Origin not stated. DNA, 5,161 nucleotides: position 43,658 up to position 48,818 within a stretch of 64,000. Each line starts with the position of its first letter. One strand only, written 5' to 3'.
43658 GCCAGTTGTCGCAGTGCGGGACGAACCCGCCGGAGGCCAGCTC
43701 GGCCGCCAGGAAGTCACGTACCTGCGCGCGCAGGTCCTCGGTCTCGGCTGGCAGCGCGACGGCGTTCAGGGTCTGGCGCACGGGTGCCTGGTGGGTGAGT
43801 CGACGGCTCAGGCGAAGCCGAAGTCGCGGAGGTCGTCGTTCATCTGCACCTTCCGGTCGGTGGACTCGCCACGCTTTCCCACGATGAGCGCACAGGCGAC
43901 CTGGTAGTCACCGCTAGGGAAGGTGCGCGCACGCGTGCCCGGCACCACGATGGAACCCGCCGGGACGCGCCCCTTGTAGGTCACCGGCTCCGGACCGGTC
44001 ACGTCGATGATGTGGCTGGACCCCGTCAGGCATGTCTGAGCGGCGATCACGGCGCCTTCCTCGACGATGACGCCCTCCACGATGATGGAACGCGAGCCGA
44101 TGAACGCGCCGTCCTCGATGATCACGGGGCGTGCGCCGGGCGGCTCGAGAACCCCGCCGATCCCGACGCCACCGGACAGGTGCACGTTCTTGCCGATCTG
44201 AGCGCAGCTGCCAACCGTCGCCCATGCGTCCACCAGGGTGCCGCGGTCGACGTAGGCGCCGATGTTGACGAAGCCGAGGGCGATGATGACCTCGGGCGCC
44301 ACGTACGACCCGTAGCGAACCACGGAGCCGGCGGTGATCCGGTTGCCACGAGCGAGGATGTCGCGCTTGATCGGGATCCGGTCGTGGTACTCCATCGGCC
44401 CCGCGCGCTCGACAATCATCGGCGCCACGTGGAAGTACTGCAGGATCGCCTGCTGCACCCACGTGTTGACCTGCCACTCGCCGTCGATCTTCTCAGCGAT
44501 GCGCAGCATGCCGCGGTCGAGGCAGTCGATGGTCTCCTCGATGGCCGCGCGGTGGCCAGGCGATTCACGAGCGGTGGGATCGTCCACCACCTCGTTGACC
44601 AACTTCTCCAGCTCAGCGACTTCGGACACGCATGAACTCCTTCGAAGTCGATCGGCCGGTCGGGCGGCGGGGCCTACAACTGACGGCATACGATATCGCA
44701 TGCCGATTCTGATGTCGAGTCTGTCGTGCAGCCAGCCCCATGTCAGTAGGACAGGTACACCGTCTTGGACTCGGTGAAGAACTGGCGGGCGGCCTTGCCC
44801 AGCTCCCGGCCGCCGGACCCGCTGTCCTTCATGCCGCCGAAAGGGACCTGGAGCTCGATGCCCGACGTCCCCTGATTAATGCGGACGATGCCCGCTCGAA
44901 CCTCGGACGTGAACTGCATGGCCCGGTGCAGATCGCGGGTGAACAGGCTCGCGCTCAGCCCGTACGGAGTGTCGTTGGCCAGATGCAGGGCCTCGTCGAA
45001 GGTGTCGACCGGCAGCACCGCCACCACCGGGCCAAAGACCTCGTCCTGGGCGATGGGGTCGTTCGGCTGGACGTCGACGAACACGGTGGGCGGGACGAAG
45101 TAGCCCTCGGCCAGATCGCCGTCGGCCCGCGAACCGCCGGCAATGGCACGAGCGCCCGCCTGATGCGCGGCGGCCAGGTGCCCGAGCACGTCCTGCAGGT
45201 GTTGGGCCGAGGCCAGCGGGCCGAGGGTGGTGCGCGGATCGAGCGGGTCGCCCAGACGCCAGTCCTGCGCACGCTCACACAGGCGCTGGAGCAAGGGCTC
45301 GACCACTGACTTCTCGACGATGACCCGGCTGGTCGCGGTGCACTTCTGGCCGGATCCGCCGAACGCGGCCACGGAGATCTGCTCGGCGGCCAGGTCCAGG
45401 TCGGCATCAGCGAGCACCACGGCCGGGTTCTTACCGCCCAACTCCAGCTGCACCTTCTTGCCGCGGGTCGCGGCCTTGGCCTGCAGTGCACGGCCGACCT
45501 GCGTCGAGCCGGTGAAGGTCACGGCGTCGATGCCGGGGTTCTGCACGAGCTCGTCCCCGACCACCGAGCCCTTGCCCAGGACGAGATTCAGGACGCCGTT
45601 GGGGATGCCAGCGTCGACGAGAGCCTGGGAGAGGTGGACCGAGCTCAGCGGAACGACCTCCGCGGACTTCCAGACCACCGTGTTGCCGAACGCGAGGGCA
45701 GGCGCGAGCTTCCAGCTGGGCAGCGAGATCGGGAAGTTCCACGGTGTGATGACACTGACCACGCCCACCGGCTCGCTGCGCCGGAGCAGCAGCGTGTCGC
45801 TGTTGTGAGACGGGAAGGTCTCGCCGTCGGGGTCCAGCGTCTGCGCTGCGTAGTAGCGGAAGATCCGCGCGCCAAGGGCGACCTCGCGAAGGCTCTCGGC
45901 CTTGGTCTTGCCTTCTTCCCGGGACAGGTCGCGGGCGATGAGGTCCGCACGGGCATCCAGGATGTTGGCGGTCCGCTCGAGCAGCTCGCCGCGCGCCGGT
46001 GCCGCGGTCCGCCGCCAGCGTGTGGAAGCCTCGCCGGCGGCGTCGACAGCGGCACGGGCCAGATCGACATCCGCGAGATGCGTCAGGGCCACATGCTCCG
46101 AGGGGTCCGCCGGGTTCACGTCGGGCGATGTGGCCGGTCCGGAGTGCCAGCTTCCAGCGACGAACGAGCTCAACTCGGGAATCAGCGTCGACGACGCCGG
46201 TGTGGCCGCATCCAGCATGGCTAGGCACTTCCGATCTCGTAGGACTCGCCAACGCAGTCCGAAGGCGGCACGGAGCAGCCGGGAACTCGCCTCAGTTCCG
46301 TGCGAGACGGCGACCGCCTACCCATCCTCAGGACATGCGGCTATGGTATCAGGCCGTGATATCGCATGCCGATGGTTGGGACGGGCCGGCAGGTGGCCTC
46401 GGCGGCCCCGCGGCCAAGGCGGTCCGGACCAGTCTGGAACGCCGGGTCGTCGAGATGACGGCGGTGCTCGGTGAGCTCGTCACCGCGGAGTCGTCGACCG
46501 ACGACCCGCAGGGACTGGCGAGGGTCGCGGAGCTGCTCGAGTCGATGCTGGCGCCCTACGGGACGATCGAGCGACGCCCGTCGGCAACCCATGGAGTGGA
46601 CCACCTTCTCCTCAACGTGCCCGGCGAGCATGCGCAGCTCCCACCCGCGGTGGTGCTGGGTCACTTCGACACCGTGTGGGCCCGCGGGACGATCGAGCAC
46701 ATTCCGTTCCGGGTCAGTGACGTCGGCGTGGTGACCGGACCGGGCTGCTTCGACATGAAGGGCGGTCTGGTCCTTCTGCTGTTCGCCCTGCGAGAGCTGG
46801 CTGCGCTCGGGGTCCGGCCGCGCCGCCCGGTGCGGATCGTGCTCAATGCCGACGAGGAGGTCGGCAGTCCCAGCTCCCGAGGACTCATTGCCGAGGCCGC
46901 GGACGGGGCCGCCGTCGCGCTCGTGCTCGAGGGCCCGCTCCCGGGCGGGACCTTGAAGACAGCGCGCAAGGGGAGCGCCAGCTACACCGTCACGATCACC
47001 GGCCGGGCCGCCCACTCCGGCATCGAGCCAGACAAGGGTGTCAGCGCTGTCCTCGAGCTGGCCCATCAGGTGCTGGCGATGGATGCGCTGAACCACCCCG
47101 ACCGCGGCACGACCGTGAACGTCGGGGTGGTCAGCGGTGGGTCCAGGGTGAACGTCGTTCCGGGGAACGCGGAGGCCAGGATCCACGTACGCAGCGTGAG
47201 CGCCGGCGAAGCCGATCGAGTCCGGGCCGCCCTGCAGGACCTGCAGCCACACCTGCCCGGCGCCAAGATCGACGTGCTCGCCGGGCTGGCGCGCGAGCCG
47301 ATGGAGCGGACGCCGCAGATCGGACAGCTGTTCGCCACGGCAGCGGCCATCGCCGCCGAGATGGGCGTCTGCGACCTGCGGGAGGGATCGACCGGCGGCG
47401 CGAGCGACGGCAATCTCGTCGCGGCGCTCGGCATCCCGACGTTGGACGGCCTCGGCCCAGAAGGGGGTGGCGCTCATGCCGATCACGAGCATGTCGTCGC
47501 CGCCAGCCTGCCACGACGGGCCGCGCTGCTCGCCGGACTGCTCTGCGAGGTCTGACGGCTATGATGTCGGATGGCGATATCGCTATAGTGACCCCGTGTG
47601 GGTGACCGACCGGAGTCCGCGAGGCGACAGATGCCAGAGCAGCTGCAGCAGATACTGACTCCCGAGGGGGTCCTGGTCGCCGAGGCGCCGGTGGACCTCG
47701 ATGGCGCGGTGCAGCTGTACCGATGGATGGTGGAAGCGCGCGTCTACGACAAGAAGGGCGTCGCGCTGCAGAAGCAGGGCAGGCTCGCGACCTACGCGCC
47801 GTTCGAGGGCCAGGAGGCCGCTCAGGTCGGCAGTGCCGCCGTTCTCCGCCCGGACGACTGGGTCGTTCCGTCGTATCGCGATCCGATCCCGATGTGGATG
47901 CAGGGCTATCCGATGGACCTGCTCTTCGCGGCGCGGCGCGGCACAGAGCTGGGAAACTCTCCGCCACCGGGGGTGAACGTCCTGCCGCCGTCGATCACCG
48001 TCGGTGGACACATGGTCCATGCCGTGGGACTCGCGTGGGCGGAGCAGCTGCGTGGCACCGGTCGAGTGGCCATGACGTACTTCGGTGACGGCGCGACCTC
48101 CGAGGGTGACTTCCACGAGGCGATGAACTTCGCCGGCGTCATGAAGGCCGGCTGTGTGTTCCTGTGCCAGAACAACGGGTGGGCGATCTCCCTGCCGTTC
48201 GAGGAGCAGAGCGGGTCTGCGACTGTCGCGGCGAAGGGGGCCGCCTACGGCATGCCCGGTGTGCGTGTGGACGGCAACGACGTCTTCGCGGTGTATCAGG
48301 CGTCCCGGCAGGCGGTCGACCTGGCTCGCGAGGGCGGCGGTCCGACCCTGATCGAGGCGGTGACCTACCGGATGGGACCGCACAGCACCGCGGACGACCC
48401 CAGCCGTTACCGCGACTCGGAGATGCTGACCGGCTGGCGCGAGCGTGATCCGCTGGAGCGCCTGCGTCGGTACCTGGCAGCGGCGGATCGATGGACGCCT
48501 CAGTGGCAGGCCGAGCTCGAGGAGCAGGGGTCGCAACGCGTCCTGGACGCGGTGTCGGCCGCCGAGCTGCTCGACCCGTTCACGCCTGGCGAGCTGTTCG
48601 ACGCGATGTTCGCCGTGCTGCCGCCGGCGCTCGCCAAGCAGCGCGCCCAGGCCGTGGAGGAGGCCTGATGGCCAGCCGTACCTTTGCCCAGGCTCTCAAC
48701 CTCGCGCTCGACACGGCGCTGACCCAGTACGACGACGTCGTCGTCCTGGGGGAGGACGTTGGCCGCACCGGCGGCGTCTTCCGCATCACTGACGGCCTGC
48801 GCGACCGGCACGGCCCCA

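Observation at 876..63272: One 17-bp inverted repeat (RTATCG-N5-CGATAY) precedes almost every transcription unit: a candidate 60-kb single-regulator regulon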

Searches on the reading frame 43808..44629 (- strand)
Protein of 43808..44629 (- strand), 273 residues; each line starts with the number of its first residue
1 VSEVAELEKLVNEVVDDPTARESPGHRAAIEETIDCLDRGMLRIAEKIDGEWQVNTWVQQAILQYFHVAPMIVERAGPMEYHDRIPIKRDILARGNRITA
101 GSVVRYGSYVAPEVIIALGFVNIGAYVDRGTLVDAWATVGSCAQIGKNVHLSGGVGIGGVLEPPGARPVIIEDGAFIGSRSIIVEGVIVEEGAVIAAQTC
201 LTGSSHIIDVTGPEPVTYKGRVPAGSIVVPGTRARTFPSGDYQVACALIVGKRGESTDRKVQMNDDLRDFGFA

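Call 18: search_protein_families(library=pfam, proteins=[window:43808-44629:-], max_evalue=0.001)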
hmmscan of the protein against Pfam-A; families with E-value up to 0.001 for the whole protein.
window:43808-44629:- (273 aa): 4 families
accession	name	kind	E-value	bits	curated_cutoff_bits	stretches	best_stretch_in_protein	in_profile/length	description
PF14805.11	THDPS_N_2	-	1.2e-15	57.9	25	1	22-67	21-66/67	Tetrahydrodipicolinate N-succinyltransferase N-terminal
PF00132.30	Hexapep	-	9.8e-11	41.3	27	2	169-203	2-36/36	Bacterial transferase hexapeptide (six repeats)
PF14602.12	Hexapep_2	-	4e-08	33.3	27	1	168-197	1-28/34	Hexapeptide repeat of succinyl-transferase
PF25084.1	LbH_EIF2B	-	0.00096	19.6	54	0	137-201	39-93/105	EIF2B subunit epsilon LbH domain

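Call 36: search_protein_families(library=ncbifam, proteins=[window:43808-44629:-], max_evalue=0.00001)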
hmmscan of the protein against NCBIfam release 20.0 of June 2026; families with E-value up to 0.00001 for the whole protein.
window:43808-44629:- (273 aa): 5 families
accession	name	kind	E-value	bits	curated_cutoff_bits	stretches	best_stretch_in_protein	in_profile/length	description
NF008808.1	PRK11830.1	equivalog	1.8e-91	306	204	1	29-268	2-243/243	2,3,4,5-tetrahydropyridine-2,6-dicarboxylate N-succinyltransferase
TIGR00965.1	dapD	equivalog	4.8e-77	259.1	375.4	1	22-268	21-269/271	2,3,4,5-tetrahydropyridine-2,6-dicarboxylate N-succinyltransferase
TIGR03532.1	DapD_Ac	equivalog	2.5e-24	86.2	231.75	1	85-202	77-194/231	2,3,4,5-tetrahydropyridine-2,6-dicarboxylate N-acetyltransferase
NF010937.0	PRK14357.1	equivalog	4.9e-06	25.7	658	1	107-202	324-417/448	bifunctional UDP-N-acetylglucosamine diphosphorylase/glucosamine-1-phosphate N-acetyltransferase GlmU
NF002060.0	PRK00892.1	subfamily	7.9e-06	25.2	207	0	58-158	78-183/345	UDP-3-O-(3-hydroxymyristoyl)glucosamine N-acyltransferase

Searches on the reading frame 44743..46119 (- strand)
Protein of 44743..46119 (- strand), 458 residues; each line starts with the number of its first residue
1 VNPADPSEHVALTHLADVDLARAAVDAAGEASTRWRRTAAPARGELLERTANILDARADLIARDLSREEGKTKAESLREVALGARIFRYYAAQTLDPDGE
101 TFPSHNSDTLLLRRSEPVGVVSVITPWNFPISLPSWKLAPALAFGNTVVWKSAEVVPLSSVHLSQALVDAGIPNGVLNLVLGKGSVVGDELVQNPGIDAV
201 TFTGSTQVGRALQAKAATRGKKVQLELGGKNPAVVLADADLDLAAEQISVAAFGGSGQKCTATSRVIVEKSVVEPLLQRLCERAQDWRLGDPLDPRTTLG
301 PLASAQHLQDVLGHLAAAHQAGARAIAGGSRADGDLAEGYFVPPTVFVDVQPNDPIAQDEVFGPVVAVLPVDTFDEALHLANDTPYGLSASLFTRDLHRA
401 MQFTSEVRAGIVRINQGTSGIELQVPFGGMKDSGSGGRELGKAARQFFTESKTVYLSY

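Call 18: search_protein_families(library=pfam, proteins=[window:44743-46119:-], max_evalue=0.001)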
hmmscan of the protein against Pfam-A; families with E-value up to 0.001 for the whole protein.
window:44743-46119:- (458 aa): 1 family
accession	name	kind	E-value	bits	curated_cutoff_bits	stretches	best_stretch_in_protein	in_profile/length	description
PF00171.27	Aldedh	-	6.3e-158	526.5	23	1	2-454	13-461/461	Aldehyde dehydrogenase family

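Call 37: search_protein_families(library=ncbifam, proteins=[window:44743-46119:-], max_evalue=0.00001)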
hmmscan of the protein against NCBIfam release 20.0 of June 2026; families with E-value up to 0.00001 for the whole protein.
window:44743-46119:- (458 aa): 43 families (the best 25 are shown)
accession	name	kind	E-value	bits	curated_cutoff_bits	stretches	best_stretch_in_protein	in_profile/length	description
NF042993.1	AlphKGSA_gudD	equivalog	3.2e-159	530.7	770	1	1-456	24-480/481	alpha-ketoglutaric semialdehyde dehydrogenase GucD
NF052305.1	DioxValDhHalo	equivalog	1.9e-151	505.2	750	1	2-458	26-483/483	2,5-dioxovalerate dehydrogenase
TIGR02299.1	HpaE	equivalog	5e-123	411.3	638.35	1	11-457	33-477/488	5-carboxymethyl-2-hydroxymuconate semialdehyde dehydrogenase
TIGR01804.1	BADH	equivalog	1.2e-119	399.9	668.6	1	2-452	19-467/467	betaine-aldehyde dehydrogenase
NF009725.0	PRK13252.1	equivalog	4e-116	388.3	593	1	2-456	28-479/488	betaine-aldehyde dehydrogenase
NF010000.0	PRK13473.1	subfamily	1.5e-115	386.5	615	1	2-445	23-461/475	aminobutyraldehyde dehydrogenase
NF045736.1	PaDhStyDRhodo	equivalog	1.7e-114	383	800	1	9-454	33-475/479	phenylacetaldehyde dehydrogenase StyD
TIGR03216.1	OH_muco_semi_DH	equivalog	9.1e-106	354.3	693.25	1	2-456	20-479/481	2-hydroxymuconic semialdehyde dehydrogenase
TIGR01780.1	SSADH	subfamily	1.3e-105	353.9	646.35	1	2-449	3-445/448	succinate-semialdehyde dehydrogenase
NF045735.1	PaDhStyDPseudo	equivalog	1.6e-105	353.5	850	1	12-458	36-483/483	phenylacetaldehyde dehydrogenase StyD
NF006916.0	PRK09407.1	equivalog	1.4e-104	350.6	521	1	12-454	49-490/526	succinic semialdehyde dehydrogenase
NF002852.0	PRK03137.1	subfamily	1.2e-103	347.7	648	1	1-454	55-510/514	L-glutamate gamma-semialdehyde dehydrogenase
NF040648.1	lactal_redase_Meth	equivalog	6.5e-99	332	650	1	15-456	29-462/463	lactaldehyde dehydrogenase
NF007497.0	PRK10090.1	equivalog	1.2e-97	327.7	500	1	9-457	34-478/480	aldehyde dehydrogenase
NF007352.0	PRK09847.1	equivalog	2.4e-95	319.9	850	1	9-457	50-492/495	aldehyde dehydrogenase PuuC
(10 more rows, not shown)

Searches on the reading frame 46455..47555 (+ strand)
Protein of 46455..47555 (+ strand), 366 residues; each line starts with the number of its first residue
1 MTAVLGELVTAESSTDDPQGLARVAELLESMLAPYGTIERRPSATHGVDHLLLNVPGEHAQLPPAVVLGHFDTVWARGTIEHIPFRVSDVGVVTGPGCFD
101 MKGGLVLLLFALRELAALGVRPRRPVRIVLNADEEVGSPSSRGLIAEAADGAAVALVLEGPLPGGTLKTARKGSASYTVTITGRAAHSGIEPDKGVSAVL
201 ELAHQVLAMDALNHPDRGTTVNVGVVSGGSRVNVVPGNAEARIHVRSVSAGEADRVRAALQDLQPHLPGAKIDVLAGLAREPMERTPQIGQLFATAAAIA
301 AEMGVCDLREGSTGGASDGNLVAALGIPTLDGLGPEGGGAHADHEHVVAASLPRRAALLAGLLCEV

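Call 19: search_protein_families(library=pfam, proteins=[window:46455-47555:+], max_evalue=0.001)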
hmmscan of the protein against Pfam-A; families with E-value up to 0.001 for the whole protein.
window:46455-47555:+ (366 aa): 3 families
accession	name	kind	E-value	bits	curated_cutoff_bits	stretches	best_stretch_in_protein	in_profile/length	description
PF01546.33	Peptidase_M20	-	1.1e-28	101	24.6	1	68-363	3-204/206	Peptidase family M20/M25/M40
PF07687.19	M20_dimer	-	1.3e-22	80.2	21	1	169-262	1-97/107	Peptidase dimerisation domain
PF04389.22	Peptidase_M28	-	9.9e-06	25.8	21.3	1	66-158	16-90/193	Peptidase family M28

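Call 36: search_protein_families(library=ncbifam, proteins=[window:46455-47555:+], max_evalue=0.00001)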
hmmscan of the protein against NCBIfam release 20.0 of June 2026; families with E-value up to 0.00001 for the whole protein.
window:46455-47555:+ (366 aa): 36 families (the best 25 are shown)
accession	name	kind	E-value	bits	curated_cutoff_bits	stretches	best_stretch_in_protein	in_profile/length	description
NF005602.0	PRK07338.1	equivalog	1.2e-76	257.9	357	1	61-365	92-398/409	hydrolase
NF004788.0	PRK06133.1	subfamily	2.9e-66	224.1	349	1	4-365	49-412/417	glutamate carboxypeptidase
NF005678.0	PRK07473.1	equivalog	2.2e-65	221.1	386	1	3-364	15-373/376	M20/M25/M40 family metallo-hydrolase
TIGR01892.1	AcOrn-deacetyl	equivalog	3.2e-26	92.2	297.7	1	4-358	2-360/365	acetylornithine deacetylase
NF006365.0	PRK08588.1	subfamily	8.1e-25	87.9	289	1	4-303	12-316/383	succinyl-diaminopimelate desuccinylase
TIGR01910.1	DapE-ArgE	subfamily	3.4e-24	85.7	217.6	1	67-347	69-362/373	ArgE/DapE family deacylase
NF005710.0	PRK07522.1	subfamily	5.1e-22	78.6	412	1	5-266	14-285/391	acetylornithine deacetylase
NF005913.0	PRK07906.1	subfamily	1.2e-18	67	382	1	14-217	33-248/442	hypothetical protein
NF006399.0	PRK08651.1-2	equivalog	1e-17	64.3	381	1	5-206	10-210/405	succinyl-diaminopimelate desuccinylase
NF009557.0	PRK13009.1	equivalog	1.8e-17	63.6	284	1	5-355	9-363/377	succinyl-diaminopimelate desuccinylase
TIGR01883.1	PepT-like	hypoth_equivalog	5.6e-17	61.8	274.25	1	42-356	43-353/361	peptidase T-like protein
NF006596.0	PRK09133.1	subfamily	7.3e-16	57.8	349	1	47-206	88-257/474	hypothetical protein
NF006400.0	PRK08651.1-3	equivalog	2.7e-15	56.1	374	1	69-353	90-393/410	succinyl-diaminopimelate desuccinylase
NF003474.0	PRK05111.1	equivalog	8.3e-15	54.5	460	1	66-262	76-280/383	acetylornithine deacetylase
TIGR01900.1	dapE-gram_pos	equivalog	8.8e-15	54.4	304.2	1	63-360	57-347/351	succinyl-diaminopimelate desuccinylase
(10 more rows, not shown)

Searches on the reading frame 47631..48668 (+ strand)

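Call 19: search_protein_families(library=pfam, proteins=[window:47631-48668:+], max_evalue=0.001)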
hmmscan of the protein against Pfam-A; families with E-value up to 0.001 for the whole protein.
window:47631-48668:+ (345 aa): 2 families
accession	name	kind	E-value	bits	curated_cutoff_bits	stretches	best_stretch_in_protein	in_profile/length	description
PF00676.26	E1_dh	-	8.6e-81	271.6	22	1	31-312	2-292/300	Dehydrogenase E1 component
PF13292.11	DXP_synthase_N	-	0.00014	21.7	21.2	1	129-187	118-176/274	1-deoxy-D-xylulose-5-phosphate synthase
